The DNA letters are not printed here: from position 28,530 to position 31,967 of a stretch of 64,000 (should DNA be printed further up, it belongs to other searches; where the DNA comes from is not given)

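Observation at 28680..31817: Single 1045-aa ORF fusing a secreted subtilisin-like protease to a full MFS-type permease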

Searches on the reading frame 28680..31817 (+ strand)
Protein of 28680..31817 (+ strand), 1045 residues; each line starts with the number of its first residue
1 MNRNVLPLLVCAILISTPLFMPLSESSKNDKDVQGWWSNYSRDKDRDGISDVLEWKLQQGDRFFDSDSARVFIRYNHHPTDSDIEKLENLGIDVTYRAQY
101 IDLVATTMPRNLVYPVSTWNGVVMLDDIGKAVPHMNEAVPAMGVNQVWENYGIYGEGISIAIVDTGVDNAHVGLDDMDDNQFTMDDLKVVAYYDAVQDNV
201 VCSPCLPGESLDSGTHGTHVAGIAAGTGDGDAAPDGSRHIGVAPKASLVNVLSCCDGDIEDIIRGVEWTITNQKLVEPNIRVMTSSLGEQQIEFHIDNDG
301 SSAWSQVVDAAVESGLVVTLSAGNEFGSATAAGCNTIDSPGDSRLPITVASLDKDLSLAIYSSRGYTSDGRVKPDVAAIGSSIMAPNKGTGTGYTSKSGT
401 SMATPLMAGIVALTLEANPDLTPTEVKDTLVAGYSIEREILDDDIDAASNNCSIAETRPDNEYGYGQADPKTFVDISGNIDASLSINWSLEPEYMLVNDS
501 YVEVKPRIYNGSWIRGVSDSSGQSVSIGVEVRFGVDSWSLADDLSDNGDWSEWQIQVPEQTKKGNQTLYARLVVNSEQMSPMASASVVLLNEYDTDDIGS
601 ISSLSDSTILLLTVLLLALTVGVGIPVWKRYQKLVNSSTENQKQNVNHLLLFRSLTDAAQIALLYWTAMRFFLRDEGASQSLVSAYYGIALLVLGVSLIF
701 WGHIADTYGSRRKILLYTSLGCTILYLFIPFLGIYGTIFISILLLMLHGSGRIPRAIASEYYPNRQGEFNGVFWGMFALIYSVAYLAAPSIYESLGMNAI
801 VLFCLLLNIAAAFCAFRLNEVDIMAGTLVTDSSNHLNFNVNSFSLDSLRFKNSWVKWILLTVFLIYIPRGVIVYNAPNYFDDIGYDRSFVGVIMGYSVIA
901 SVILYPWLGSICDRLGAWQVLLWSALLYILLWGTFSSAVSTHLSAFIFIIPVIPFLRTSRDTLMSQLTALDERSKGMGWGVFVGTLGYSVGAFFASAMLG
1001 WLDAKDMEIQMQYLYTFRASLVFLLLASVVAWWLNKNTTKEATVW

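Call 3: search_protein_families(library=pfam, proteins=[window:28680-31817:+], max_evalue=0.01)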
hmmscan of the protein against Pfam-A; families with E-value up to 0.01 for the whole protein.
window:28680-31817:+ (1045 aa): 3 families
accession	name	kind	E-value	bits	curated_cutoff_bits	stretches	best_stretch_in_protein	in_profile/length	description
PF00082.27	Peptidase_S8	-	2.7e-47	161.9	21.8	1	155-466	1-288/288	Subtilase family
PF07690.21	MFS_1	-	7.5e-22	78.1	33.4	2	858-1038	1-176/347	Major Facilitator Superfamily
PF12832.13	MFS_1_like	-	2e-12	47.3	25.2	1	670-940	23-299/373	MFS_1 like family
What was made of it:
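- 28680..31817 (+): Whole gene: 1045-aa S8 protease-TM0-MFS fusion protein (coordinates include the stop codon). Pfam S8 plus MFS (call 3).
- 29142..30077 (+): Peptidase S8 catalytic domain (aa 155-466) with Asp164 (29169-29171), His216 (29325-29327), Asn324 (29649-29651) and Ser401 (29880-29882). Pfam PF00082 E 2.7e-47 (call 3).
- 30597..31793 (+): 12-TM MFS core of 'type B' (aa about 640-1038). Pfam MFS_1 and MFS_1_like (call 3).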

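Call 4: search_protein_families(library=ncbifam, proteins=[window:28680-31817:+], max_evalue=0.01)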
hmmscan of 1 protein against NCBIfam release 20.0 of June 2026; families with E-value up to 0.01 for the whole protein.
window:28680-31817:+ (1045 aa): 9 families
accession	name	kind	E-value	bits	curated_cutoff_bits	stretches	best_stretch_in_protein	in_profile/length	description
TIGR03921.1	T7SS_mycosin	equivalog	2.8e-19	69.5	278.75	1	144-434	3-263/353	type VII secretion-associated serine protease mycosin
NF033595.1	denti_PrtP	equivalog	1.1e-10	40.7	300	2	376-466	414-494/606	dentilisin complex serine proteinase subunit PrtP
NF040553.1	SGO_0316_fam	subfamily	3.6e-09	34.9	1400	1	358-417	653-710/1486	SGO_0316/SGO_0317 family LPXTG-anchored serine peptidase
NF040809.1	germ_prot_CspBA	exception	1.4e-06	26.3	1250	1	335-416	394-474/1099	bifunctional germination protease/germinant receptor pseudoprotease CspBA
NF040808.2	CspC_non_triad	exception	4.4e-06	25.4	675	1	336-471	420-546/556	bile acid germinant receptor pseudoprotease CspC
TIGR00883.1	2A0106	subfamily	1.4e-05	24.3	443.45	1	866-1022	236-398/400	metabolite/H+ symporter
NF042956.1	IteS_antiphage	equivalog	4e-05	22.1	900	1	215-422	292-519/747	S8 family anti-phage peptidase IteS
NF051851.1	AtpSerPepEprS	equivalog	0.0002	19.5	1700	1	151-423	62-326/988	autotransporter serine peptidase EprS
NF009048.0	PRK12382.1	subfamily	0.00022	20.2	364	1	858-929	20-92/392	arabinose transporter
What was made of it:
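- On POT/PTR2 proton-dependent oligopeptide transporters: No PTR2 family appears among the Pfam or NCBIfam hits at E <= 0.01 (calls 3, 4).
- On Mycosin (T7SS serine protease, TIGR03921): 69.5 bits against a cut-off of 278.75 (call 4).
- Closest known: Mycosin. Same: TIGR03921 is the best NCBIfam hit for the S8 part (call 4).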

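Call 5: find_homologous_proteins(query=window:28680-31817:+, max_evalue=1e-10)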
Query window:28680-31817:+ (1045 aa): 1879 proteins with E <= 1e-10 among 8000 candidates; the best 120 are listed.
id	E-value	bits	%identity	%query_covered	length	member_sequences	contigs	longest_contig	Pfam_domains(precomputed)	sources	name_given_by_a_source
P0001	0.0e+0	2359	100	100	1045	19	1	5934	PF12832.14,PF00082.28,PF07690.22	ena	-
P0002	0.0e+0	2083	87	100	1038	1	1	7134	PF12832.14,PF00082.28,PF07690.22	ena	-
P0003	0.0e+0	1624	87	78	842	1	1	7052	PF00082.28,PF07690.22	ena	-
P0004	1.7e-285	968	58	73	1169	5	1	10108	PF13000.14,PF03092.23,PF00082.28,PF07690.22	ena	-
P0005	1.9e-283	961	58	74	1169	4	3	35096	PF13000.14,PF03092.23,PF00082.28,PF07690.22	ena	-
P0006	6.9e-283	960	71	57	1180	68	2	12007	PF13000.14,PF03092.23,PF00082.28,PF07690.22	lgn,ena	-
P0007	1.5e-281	955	58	74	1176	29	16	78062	PF13000.14,PF03092.23,PF00082.28,PF07690.22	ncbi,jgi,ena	-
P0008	3.0e-281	954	55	78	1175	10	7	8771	PF13000.14,PF03092.23,PF00082.28,PF07690.22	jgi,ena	-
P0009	5.5e-281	953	69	59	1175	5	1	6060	PF13000.14,PF03092.23,PF00082.28,PF07690.22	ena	-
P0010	5.6e-280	950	69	59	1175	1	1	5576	PF13347.13,PF13000.14,PF03092.23,PF00082.28,PF07690.22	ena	-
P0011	3.5e-279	947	71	57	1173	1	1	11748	PF13000.14,PF03092.23,PF00082.28,PF07690.22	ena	-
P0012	2.2e-278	945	58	74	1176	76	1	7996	PF13000.14,PF03092.23,PF00082.28,PF07690.22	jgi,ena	-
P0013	3.0e-278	944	58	74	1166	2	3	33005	PF13000.14,PF03092.23,PF00082.28,PF07690.22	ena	-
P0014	6.1e-278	943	57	74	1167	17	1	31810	PF13000.14,PF03092.23,PF00082.28,PF07690.22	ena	-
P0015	7.2e-278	943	70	59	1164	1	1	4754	PF13347.13,PF13000.14,PF03092.23,PF00082.28,PF07690.22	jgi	-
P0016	2.6e-276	938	58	72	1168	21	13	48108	PF13000.14,PF03092.23,PF00082.28,PF07690.22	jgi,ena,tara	jgi:subtilisin family serine protease/MFS family permease|tara:strand:+ start:559 stop:4065 length:3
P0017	3.9e-276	937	68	59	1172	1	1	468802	PF13000.14,PF03092.23,PF00082.28,PF07690.22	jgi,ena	-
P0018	3.9e-276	937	68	59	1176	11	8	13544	PF13000.14,PF03092.23,PF00082.28,PF07690.22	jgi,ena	-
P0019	1.3e-275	935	73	54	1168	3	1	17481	PF13000.14,PF03092.23,PF00082.28,PF07690.22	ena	-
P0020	1.5e-275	935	71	57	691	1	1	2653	PF00082.28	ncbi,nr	ncbi:MAG: S8 family serine peptidase, partial [Candidatus Thermoplasmatota archaeon]|nr:S8 family se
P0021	1.8e-275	935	57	74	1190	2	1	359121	PF13000.14,PF03092.23,PF00082.28,PF07690.22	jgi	-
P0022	2.5e-275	935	58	74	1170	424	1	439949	PF13000.14,PF03092.23,PF00082.28,PF07690.22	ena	-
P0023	4.9e-275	934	57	74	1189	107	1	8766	PF13000.14,PF03092.23,PF00082.28,PF07690.22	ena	-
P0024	2.2e-274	931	58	72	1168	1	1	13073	PF13000.14,PF03092.23,PF00082.28,PF07690.22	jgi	jgi:subtilisin family serine protease/MFS family permease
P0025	3.1e-274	931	56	74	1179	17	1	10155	PF13000.14,PF03092.23,PF00082.28,PF07690.22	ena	-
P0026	6.5e-274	930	57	73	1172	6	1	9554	PF13000.14,PF03092.23,PF00082.28,PF07690.22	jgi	-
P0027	7.9e-274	930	57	72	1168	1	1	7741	PF13000.14,PF03092.23,PF00082.28,PF07690.22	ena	-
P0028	2.9e-273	928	57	73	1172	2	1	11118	PF13000.14,PF03092.23,PF00082.28,PF07690.22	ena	-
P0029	4.4e-272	924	69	57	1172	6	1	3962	PF13000.14,PF03092.23,PF00082.28,PF07690.22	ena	-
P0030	4.3e-271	921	58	71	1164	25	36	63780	PF13000.14,PF03092.23,PF00082.28,PF07690.22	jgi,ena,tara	jgi:subtilisin family serine protease/MFS family permease|tara:strand:+ start:896 stop:4390 length:3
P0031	2.0e-267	908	56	74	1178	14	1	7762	PF13000.14,PF03092.23,PF00082.28,PF07690.22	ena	-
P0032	1.3e-266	906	56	74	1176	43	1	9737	PF13000.14,PF03092.23,PF00082.28,PF07690.22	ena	-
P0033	1.9e-264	899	55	74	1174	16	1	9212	PF13000.14,PF03092.23,PF00082.28,PF07690.22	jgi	jgi:subtilisin family serine protease/MFS family permease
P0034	1.0e-263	896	56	74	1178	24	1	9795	PF13000.14,PF03092.23,PF00082.28,PF07690.22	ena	-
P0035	2.3e-263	895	67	57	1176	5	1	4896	PF13000.14,PF03092.23,PF00082.28,PF07690.22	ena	-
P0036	4.0e-263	894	56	74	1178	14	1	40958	PF13000.14,PF03092.23,PF00082.28,PF07690.22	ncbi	-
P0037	3.0e-262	891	56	72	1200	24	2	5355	PF13000.14,PF03092.23,PF00082.28,PF07690.22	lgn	-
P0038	2.0e-260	885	56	73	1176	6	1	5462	PF13000.14,PF03092.23,PF00082.28,PF07690.22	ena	-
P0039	7.1e-260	883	55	73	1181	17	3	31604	PF13000.14,PF03092.23,PF00082.28,PF07690.22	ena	-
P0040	1.2e-259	883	55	74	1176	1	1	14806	PF13000.14,PF03092.23,PF00082.28,PF07690.22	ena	-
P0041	1.3e-259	883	57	71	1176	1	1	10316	PF13000.14,PF03092.23,PF00082.28,PF07690.22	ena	-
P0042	1.3e-259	883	57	71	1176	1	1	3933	PF13000.14,PF03092.23,PF00082.28,PF07690.22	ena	-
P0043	2.5e-259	882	57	71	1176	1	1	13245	PF13000.14,PF03092.23,PF00082.28,PF07690.22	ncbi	-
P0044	3.6e-259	881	57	71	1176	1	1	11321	PF13000.14,PF03092.23,PF00082.28,PF07690.22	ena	-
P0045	3.6e-259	881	57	71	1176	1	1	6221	PF13000.14,PF03092.23,PF00082.28,PF07690.22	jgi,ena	-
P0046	3.6e-259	881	57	71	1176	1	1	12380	PF13000.14,PF03092.23,PF00082.28,PF07690.22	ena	-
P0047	9.5e-259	880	57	71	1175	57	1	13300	PF13000.14,PF03092.23,PF00082.28,PF07690.22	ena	-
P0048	4.2e-258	878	66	59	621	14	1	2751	PF00082.28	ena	-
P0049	4.8e-258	877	57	71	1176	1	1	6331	PF13000.14,PF03092.23,PF00082.28,PF07690.22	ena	-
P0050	2.4e-255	868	54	72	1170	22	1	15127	PF13000.14,PF03092.23,PF00082.28,PF07690.22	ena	-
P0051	2.3e-254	865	54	72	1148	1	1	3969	PF13000.14,PF03092.23,PF00082.28,PF07690.22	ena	-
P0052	2.6e-254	865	66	57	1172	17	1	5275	PF13000.14,PF03092.23,PF00082.28,PF07690.22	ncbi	-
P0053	3.5e-254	865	71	53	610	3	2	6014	PF00082.28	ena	-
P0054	1.3e-253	863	66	56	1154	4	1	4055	PF13000.14,PF03092.23,PF00082.28,PF07690.22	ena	-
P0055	1.4e-253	863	68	56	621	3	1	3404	PF00082.28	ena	-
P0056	1.1e-252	860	71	53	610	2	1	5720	PF00082.28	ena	-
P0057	2.3e-252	858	71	53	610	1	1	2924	PF00082.28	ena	-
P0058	9.0e-252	857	70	53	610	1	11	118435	PF00082.28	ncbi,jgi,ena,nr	ncbi:MAG: S8 family serine peptidase [Candidatus Poseidoniia archaeon]|jgi:subtilisin family serine 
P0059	9.9e-252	856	70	53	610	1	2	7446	PF00082.28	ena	-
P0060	3.5e-251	855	67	57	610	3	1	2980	PF00082.28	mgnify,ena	mgnify:FL=1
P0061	3.8e-251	855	66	58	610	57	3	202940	PF00082.28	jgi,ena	jgi:subtilisin family serine protease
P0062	1.4e-250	853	70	53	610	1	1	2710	PF00082.28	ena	-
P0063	1.9e-250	852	70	53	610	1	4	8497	PF00082.28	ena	-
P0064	2.5e-250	852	70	53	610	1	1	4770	PF00082.28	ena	-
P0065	7.6e-250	850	70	53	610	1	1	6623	PF00082.28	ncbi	-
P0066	7.7e-250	850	63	57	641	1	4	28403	PF00082.28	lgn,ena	-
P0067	1.3e-249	849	70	53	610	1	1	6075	PF00082.28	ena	-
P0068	1.4e-249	849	70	53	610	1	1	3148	PF00082.28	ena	-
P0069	2.3e-249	849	70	53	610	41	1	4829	PF00082.28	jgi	jgi:MYXO-CTERM domain-containing protein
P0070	2.2e-248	845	58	66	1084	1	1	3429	PF13000.14,PF03092.23,PF00082.28,PF07690.22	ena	-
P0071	1.4e-245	836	66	57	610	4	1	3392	PF00082.28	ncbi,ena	-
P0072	2.1e-244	832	51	74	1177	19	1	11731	PF13000.14,PF03092.23,PF00082.28,PF07690.22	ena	-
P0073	6.3e-243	827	65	55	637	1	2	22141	PF00082.28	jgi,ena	jgi:serine protease AprX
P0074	1.5e-241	823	66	53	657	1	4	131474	PF00082.28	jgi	-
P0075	3.4e-238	812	63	59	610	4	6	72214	PF00082.28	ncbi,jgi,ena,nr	ncbi:MAG: S8 family serine peptidase [Candidatus Poseidoniia archaeon]|jgi:subtilisin family serine 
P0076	9.5e-238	810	64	54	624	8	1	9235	PF00082.28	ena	-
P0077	1.1e-234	800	64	53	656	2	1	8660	PF00082.28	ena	-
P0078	1.8e-233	796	63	54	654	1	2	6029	PF00082.28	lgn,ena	-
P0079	9.2e-232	790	61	58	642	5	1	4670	PF00082.28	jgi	-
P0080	2.0e-183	630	47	68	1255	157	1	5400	PF13000.14,PF00082.28,PF07690.22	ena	-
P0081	3.4e-178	613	47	68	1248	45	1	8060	PF13000.14,PF03092.23,PF00082.28,PF07690.22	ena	-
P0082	3.6e-178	613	50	58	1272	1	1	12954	PF13000.14,PF03092.23,PF00082.28,PF07690.22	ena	-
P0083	1.2e-177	611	50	58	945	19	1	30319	PF13000.14,PF03092.23,PF00082.28,PF07690.22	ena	-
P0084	2.3e-177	610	50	58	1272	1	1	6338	PF13000.14,PF03092.23,PF00082.28,PF07690.22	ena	-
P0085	2.6e-177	610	50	58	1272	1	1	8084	PF13000.14,PF03092.23,PF00082.28,PF07690.22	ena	-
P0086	4.4e-177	609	51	57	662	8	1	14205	PF00082.28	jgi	-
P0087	5.0e-177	609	46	68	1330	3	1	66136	PF13000.14,PF00082.28,PF07690.22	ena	-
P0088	7.3e-177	609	50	58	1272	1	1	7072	PF13000.14,PF03092.23,PF00082.28,PF07690.22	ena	-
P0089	9.1e-177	608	50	58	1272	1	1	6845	PF13000.14,PF03092.23,PF00082.28,PF07690.22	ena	-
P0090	9.5e-177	608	50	58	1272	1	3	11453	PF13000.14,PF03092.23,PF00082.28,PF07690.22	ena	-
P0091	9.5e-177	608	50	58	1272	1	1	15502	PF13000.14,PF03092.23,PF00082.28,PF07690.22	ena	-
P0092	9.5e-177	608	50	58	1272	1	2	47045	PF13000.14,PF03092.23,PF00082.28,PF07690.22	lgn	-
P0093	9.7e-177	608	50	58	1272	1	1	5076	PF13000.14,PF03092.23,PF00082.28,PF07690.22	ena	-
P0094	9.8e-177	608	50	58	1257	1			PF13000.14,PF03092.23,PF00082.28,PF07690.22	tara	tara:strand:+ start:25163 stop:28936 length:3774 start_codon:yes stop_codon:yes gene_type:complete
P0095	1.0e-176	608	50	58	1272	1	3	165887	PF13000.14,PF03092.23,PF00082.28,PF07690.22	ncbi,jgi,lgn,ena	-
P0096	1.0e-176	608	50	58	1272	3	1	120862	PF13000.14,PF03092.23,PF00082.28,PF07690.22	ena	-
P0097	1.1e-176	608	50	58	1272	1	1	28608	PF13000.14,PF03092.23,PF00082.28,PF07690.22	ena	-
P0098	2.9e-176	607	50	58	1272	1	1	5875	PF13000.14,PF03092.23,PF00082.28,PF07690.22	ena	-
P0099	3.9e-176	606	50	58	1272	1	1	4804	PF13000.14,PF03092.23,PF00082.28,PF07690.22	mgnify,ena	mgnify:FL=1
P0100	5.2e-176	606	50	58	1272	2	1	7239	PF13000.14,PF03092.23,PF00082.28,PF07690.22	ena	-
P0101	6.1e-176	606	45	68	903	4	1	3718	PF13000.14,PF03092.23,PF00082.28,PF07690.22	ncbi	-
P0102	6.2e-176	605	53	53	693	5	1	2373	PF00082.28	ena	-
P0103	1.3e-175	604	46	68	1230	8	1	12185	PF13000.14,PF03092.23,PF00082.28,PF07690.22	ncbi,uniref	ncbi:uncharacterized protein METZ01_LOCUS44246 [marine metagenome]|uniref:Peptidase S8/S53 domain-co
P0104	1.6e-175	604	45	68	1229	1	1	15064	PF13000.14,PF03092.23,PF00082.28,PF07690.22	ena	-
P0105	1.6e-175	604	45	68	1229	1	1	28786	PF13000.14,PF03092.23,PF00082.28,PF07690.22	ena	-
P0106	1.9e-175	604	45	68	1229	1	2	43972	PF13000.14,PF03092.23,PF00082.28,PF07690.22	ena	-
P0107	1.9e-175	604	54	53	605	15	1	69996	PF00082.28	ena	-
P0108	2.0e-175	604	45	68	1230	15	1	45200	PF13000.14,PF03092.23,PF00082.28,PF07690.22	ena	-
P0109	2.8e-175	603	45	68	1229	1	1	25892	PF13000.14,PF03092.23,PF00082.28,PF07690.22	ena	-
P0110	3.2e-175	603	50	58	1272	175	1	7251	PF13000.14,PF03092.23,PF00082.28,PF07690.22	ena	-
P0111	3.9e-175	603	52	54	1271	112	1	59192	PF13000.14,PF03092.23,PF00082.28,PF07690.22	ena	-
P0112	3.9e-175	603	46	68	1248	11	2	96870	PF13000.14,PF03092.23,PF00082.28,PF07690.22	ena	-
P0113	3.9e-175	603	49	58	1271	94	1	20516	PF13000.14,PF00082.28,PF07690.22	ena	-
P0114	4.9e-175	603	55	53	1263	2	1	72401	PF13000.14,PF03092.23,PF00082.28,PF07690.22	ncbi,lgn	-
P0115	6.2e-175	602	50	58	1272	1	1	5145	PF13000.14,PF03092.23,PF00082.28,PF07690.22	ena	-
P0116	6.3e-175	602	45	68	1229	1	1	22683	PF13000.14,PF03092.23,PF00082.28,PF07690.22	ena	-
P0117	7.1e-175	602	45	68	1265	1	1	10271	PF13000.14,PF00082.28,PF07690.22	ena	-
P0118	1.0e-174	601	50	58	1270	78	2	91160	PF13000.14,PF00082.28,PF07690.22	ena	-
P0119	1.4e-174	601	51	56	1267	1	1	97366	PF13000.14,PF00082.28,PF07690.22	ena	-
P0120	1.4e-174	601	51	56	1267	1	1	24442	PF13000.14,PF00082.28,PF07690.22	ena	-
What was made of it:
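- On PGF-CTERM / MYXO-CTERM sorting signal (protease-only orthologs, not the window protein): The resemblance (PG-x-P, a hydrophobic helix, RRRD) is by eye only, and JGI's label is automatic (call 5).
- Hundreds of fused relatives exist (call 5).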
